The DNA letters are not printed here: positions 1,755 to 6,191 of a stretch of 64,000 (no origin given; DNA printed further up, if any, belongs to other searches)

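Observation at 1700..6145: Single-gene low-GC island encoding an NLR-like NACHT NTPase with a C-terminal PD-(D/E)xK nuclease-like module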

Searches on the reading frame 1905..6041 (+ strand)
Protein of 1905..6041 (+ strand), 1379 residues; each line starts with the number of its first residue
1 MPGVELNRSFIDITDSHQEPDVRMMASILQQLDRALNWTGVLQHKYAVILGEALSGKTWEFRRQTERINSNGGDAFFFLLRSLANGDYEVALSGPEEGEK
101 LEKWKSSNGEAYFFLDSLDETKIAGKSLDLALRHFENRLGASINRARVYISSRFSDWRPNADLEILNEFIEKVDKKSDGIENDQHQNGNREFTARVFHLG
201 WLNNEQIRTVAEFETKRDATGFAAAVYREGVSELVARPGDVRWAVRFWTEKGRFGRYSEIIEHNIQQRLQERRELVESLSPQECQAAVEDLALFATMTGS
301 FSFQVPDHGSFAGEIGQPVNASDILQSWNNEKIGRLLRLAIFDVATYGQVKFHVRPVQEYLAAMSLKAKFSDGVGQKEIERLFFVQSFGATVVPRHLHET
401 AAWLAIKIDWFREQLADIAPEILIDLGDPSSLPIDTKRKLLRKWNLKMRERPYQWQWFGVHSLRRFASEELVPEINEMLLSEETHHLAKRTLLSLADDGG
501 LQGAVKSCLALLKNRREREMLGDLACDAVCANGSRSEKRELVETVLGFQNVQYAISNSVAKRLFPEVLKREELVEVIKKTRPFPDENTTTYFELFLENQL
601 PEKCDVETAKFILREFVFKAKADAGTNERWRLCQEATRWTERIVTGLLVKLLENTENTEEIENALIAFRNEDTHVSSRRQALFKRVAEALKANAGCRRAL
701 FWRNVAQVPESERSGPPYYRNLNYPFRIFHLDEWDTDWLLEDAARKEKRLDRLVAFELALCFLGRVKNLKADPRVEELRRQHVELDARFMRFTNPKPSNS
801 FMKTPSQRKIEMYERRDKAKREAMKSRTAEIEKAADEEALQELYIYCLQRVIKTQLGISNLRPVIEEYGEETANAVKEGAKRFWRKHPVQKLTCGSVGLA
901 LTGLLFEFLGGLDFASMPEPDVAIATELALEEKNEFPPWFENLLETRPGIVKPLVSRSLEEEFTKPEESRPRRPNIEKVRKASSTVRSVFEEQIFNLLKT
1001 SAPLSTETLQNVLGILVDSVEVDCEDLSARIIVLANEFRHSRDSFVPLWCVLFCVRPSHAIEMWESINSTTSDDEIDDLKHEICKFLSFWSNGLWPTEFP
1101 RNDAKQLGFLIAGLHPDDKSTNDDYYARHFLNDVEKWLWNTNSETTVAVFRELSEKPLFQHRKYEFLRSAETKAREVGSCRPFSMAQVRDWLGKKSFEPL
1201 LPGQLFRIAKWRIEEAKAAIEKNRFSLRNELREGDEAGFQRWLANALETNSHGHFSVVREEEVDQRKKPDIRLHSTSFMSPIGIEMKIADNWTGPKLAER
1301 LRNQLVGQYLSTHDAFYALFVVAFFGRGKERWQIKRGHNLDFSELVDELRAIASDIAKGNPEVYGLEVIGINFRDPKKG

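Call 7: search_protein_families(library=pfam, proteins=[window:1905-6041:+], max_evalue=1)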
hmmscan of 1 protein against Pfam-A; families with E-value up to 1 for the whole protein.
window:1905-6041:+ (1379 aa): 0 families

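Call 8: search_protein_families(library=padloc, proteins=[window:1905-6041:+], max_evalue=1)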
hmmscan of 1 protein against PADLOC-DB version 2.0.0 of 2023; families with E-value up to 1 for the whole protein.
window:1905-6041:+ (1379 aa): 0 families

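Call 9: search_protein_families(library=ncbifam, proteins=[window:1905-6041:+], max_evalue=1)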
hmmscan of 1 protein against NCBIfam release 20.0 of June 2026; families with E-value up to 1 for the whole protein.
window:1905-6041:+ (1379 aa): 3 families
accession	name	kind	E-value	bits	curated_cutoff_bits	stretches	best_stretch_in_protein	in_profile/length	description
NF058534.1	antiphage_HyoA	equivalog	1.1e-237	792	1200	1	6-1374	1-1428/1430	NACHT domain-containing antiphage protein HyoA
NF058535.1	antiphage_EruA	equivalog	2.1e-40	138.8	1000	1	111-1315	70-1261/1318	NACHT domain-containing antiphage protein EruA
NF047657.1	CellWlHdaseLepto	equivalog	0.16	11.4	400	1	1187-1223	50-88/221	hypothetical protein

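Call 11: search_solved_structures(query=window:1905-6041:+, max_evalue=1)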
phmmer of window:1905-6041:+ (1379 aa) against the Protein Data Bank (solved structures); distinct sequences matched with E-value up to 1: 0.

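Call 13: find_homologous_proteins(query=window:1905-6041:+, max_evalue=0.00001)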
Query window:1905-6041:+ (1379 aa): 66 proteins with E <= 0.00001 among 8000 candidates.
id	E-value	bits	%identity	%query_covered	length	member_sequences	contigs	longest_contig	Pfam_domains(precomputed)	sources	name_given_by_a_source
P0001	0.0e+0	3162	100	100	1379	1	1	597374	-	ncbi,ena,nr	ncbi:MAG: hypothetical protein P9L99_06275 [Candidatus Lernaella stagnicola]|nr:hypothetical protein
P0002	1.1e-140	488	27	99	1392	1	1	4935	-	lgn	-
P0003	4.7e-113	397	27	100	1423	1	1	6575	-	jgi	jgi:hypothetical protein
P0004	5.5e-105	370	26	99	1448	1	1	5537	-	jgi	jgi:hypothetical protein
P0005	6.5e-104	367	25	100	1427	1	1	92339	-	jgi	jgi:hypothetical protein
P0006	1.6e-99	352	24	99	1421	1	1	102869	-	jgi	jgi:hypothetical protein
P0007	1.1e-93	333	25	100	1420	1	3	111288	-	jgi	jgi:hypothetical protein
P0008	1.9e-90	322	24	74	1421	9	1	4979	-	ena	-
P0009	4.5e-90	321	29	43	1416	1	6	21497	-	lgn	-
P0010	1.2e-88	316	24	74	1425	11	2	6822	-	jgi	jgi:hypothetical protein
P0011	9.9e-87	310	26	85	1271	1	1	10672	-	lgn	-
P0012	1.4e-85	306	25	74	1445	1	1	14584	-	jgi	jgi:hypothetical protein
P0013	2.2e-85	305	25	99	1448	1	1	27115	-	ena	-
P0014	2.6e-85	305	31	42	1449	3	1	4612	-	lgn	-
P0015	6.6e-84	300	27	74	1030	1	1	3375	-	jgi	jgi:hypothetical protein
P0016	2.5e-83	298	23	99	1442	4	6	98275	-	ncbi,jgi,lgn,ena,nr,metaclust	ncbi:MAG: hypothetical protein A3G18_04700 [Rhodospirillales bacterium RIFCSPLOWO2_12_FULL_58_28]|nr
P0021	5.4e-81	291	26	42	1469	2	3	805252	-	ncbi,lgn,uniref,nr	ncbi:hypothetical protein GA0061099_100366 [Bradyrhizobium yuanmingense]|uniref:Uncharacterized prot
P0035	3.8e-66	242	28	39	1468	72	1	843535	-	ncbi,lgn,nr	ncbi:TPA: hypothetical protein JLG19_000579 [Escherichia coli]|nr:hypothetical protein [Escherichia 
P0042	2.2e-58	216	22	100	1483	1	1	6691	-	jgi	jgi:hypothetical protein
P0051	7.8e-46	174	22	99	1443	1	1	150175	-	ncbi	ncbi:MAG: hypothetical protein AMXMBFR59_22660 [Rhodanobacteraceae bacterium]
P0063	1.6e-22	97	23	32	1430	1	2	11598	-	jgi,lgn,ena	jgi:hypothetical protein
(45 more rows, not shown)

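Call 17: search_solved_structures(query=A1, max_evalue=1, show_alignments=3)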
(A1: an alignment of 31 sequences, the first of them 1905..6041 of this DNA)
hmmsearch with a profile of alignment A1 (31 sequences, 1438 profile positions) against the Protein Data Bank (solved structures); distinct sequences matched with E-value up to 1: 2.
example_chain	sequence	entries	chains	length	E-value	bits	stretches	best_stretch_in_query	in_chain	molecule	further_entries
2qk2_A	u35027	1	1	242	0.092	13.7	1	966-1072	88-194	LP04448p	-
1v33_A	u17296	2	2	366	0.6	11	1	554-616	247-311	DNA primase small subunit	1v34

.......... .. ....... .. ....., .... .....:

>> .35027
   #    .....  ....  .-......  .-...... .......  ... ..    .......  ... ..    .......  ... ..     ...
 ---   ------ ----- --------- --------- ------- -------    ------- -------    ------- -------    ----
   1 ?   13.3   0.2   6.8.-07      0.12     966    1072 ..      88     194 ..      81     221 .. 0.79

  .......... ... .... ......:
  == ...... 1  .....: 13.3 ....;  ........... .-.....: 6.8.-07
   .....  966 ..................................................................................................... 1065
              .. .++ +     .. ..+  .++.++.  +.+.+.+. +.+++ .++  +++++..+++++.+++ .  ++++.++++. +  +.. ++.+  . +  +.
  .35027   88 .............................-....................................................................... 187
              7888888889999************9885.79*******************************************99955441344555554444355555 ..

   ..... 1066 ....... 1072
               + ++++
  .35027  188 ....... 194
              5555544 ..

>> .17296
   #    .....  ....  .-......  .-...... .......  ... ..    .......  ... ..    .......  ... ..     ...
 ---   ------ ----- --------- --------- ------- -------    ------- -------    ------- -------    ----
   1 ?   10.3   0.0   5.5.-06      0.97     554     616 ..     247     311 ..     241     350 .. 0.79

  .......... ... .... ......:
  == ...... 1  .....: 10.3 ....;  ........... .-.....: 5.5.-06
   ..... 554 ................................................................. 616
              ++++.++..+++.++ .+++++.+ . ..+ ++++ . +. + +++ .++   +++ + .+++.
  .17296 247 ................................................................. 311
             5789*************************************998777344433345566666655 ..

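Call 18: search_protein_families(library=pfam, alignment_id=A1, max_evalue=0.1)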
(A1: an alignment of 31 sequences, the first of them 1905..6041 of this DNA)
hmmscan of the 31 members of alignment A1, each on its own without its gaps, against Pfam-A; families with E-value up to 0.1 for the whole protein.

A. member 1, window:1905-6041:+ (1379 aa): 0 families

B. families by the number of members that match (of 31 scanned): 19 families
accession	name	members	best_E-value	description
PF25199.1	nSTAND_NTPase5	7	0.00036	Novel STAND NTPase 5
PF20720.3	nSTAND3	7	0.0025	Novel STAND NTPase 3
PF05729.18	NACHT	5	0.00011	NACHT domain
PF13191.12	AAA_16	4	0.0034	AAA ATPase domain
PF13646.12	HEAT_2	3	0.0005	HEAT repeats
PF13401.12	AAA_22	3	0.013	AAA domain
PF13604.12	AAA_30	2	0.039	AAA domain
PF04313.20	HSDR_N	1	0.0017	Type I restriction enzyme R protein N terminus (HSDR_N)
PF02814.20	UreE_N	1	0.02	UreE urease accessory protein, N-terminal domain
PF10719.14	ComFB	1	0.022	Late competence development protein ComFB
PF13481.12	AAA_25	1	0.023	AAA domain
PF13086.12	AAA_11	1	0.035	AAA domain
PF09756.15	DDRGK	1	0.037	DDRGK domain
PF00580.27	UvrD-helicase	1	0.04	UvrD/REP helicase N-terminal domain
PF13173.12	AAA_14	1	0.065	AAA domain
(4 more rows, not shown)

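Call 24: find_encoding_contigs(protein=P0035, flank=8000, max_places=4)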
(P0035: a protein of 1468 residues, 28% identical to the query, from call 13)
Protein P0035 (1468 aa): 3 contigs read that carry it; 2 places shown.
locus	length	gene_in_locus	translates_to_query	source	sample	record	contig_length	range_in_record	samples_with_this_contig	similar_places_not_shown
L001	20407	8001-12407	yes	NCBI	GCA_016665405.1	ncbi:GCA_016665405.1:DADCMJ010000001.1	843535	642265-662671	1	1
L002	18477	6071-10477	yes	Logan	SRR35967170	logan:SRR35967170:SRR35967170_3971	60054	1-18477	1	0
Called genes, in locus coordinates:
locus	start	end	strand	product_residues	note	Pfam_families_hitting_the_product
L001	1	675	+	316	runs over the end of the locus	PF00126:HTH_1, PF03466:LysR_substrate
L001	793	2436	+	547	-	PF01554:MatE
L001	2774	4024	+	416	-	PF13356:Arm-DNA-bind_3, PF22022:Phage_int_M, PF00589:Phage_integrase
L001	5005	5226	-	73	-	PF12834:Phage_int_SAM_2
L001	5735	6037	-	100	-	PF01381:HTH_3 (weak)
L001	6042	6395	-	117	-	PF05973:Gp49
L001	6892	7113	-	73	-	PF13693:HTH_35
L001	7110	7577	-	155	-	-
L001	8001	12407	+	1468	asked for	-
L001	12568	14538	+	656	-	PF02463:SMC_N, PF11398:DUF2813 (weak), PF13175:AAA_15, PF13476:AAA_23, PF13304:AAA_21, PF20469:OLD-like_TOPRIM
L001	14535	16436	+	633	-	PF00580:UvrD-helicase, PF13245:AAA_19, PF13604:AAA_30 (faint), PF01443:Viral_helicase1 (faint), PF13361:UvrD_C, PF13538:UvrD_C_2 (weak)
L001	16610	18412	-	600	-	-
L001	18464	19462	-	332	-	PF09983:JetD_C (faint)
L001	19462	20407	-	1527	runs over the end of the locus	PF04310:MukB, PF16330:MukB_hinge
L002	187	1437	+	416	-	PF13356:Arm-DNA-bind_3, PF22022:Phage_int_M, PF00589:Phage_integrase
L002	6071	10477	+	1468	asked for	-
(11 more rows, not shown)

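Call 29: search_protein_families(library=ncbifam, proteins=[P0002, P0016, P0021, P0035, P0042, P0051], max_evalue=1e-10)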
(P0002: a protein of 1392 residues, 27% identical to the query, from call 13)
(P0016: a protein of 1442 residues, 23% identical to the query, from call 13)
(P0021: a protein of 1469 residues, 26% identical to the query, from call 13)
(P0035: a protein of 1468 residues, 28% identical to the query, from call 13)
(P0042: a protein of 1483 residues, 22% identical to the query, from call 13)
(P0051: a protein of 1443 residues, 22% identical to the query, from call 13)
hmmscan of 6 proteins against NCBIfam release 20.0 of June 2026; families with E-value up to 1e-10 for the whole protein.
P0002 (1392 aa): 2 families
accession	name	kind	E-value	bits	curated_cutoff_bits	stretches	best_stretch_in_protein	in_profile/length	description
NF058534.1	antiphage_HyoA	equivalog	0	1021.6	1200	1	7-1391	1-1427/1430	NACHT domain-containing antiphage protein HyoA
NF058535.1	antiphage_EruA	equivalog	2.9e-82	277.5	1000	1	40-1374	19-1301/1318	NACHT domain-containing antiphage protein EruA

P0016 (1442 aa): 2 families
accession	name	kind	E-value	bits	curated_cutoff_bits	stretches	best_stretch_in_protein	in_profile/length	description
NF058534.1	antiphage_HyoA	equivalog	0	1134.6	1200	1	8-1441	1-1428/1430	NACHT domain-containing antiphage protein HyoA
NF058535.1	antiphage_EruA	equivalog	3.6e-61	207.6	1000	1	222-1379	128-1257/1318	NACHT domain-containing antiphage protein EruA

P0021 (1469 aa): 2 families
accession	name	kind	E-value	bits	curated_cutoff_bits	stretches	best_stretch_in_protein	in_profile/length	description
NF058534.1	antiphage_HyoA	equivalog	0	1218.8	1200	1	7-1438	1-1428/1430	NACHT domain-containing antiphage protein HyoA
NF058535.1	antiphage_EruA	equivalog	7.3e-47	160.2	1000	1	216-1386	130-1270/1318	NACHT domain-containing antiphage protein EruA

P0035 (1468 aa): 2 families
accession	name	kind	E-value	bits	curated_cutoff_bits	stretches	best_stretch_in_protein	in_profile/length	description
NF058534.1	antiphage_HyoA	equivalog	0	1069.6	1200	1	8-1452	2-1428/1430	NACHT domain-containing antiphage protein HyoA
NF058535.1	antiphage_EruA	equivalog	3e-38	131.7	1000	1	223-859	129-753/1318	NACHT domain-containing antiphage protein EruA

P0042 (1483 aa): 1 family
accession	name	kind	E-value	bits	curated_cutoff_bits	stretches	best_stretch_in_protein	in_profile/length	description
NF058534.1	antiphage_HyoA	equivalog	0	1343.4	1200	1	6-1426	1-1430/1430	NACHT domain-containing antiphage protein HyoA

P0051 (1443 aa): 2 families
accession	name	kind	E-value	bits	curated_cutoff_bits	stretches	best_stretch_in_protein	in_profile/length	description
NF058534.1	antiphage_HyoA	equivalog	0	1484.9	1200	1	5-1433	1-1430/1430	NACHT domain-containing antiphage protein HyoA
NF058535.1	antiphage_EruA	equivalog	2.3e-41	142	1000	1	204-1409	130-1301/1318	NACHT domain-containing antiphage protein EruA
